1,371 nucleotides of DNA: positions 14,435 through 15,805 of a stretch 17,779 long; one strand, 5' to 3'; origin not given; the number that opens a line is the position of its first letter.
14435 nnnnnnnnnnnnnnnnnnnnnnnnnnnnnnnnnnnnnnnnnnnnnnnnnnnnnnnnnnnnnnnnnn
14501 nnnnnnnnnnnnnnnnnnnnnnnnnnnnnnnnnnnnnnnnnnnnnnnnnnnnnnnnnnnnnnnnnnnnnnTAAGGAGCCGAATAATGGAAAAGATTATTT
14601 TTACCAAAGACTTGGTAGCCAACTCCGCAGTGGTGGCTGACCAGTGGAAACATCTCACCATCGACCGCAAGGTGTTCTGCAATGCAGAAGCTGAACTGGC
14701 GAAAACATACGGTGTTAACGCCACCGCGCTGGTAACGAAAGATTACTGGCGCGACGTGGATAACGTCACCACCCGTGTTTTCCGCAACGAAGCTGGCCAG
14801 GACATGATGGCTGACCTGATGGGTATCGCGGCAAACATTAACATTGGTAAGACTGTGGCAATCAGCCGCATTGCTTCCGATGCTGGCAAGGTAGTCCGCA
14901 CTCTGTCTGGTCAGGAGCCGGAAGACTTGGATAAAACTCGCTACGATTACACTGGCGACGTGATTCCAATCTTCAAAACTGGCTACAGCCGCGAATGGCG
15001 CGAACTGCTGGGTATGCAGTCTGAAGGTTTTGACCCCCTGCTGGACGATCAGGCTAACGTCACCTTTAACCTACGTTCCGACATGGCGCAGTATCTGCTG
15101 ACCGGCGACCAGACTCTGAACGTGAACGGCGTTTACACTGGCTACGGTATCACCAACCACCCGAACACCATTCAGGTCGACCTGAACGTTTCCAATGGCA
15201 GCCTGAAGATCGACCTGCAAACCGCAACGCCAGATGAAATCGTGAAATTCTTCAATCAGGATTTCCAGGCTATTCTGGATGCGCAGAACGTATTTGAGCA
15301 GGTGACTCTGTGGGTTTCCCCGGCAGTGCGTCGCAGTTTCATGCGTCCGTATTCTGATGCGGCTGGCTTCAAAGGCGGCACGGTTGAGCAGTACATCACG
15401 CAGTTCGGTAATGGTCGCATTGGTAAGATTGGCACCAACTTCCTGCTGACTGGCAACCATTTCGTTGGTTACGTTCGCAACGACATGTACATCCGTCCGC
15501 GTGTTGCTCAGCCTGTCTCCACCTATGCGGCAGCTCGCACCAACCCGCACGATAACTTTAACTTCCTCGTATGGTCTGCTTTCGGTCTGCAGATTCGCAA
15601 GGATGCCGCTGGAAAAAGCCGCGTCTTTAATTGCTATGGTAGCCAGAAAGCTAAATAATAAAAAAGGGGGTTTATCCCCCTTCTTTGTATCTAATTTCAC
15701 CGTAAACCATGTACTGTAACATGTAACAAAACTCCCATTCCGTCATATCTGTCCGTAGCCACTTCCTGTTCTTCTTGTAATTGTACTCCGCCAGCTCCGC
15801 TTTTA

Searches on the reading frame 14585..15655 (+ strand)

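Call 51: search_protein_families(library=pfam, proteins=[window:14585-15655:+], max_evalue=0.001)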
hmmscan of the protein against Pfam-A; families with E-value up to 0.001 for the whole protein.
window:14585-15655:+ (357 aa): 1 family
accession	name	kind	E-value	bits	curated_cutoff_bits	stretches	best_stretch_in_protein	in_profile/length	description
PF19774.5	DUF6260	-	5.1e-111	370.9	26.6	1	45-349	1-300/301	Family of unknown function (DUF6260)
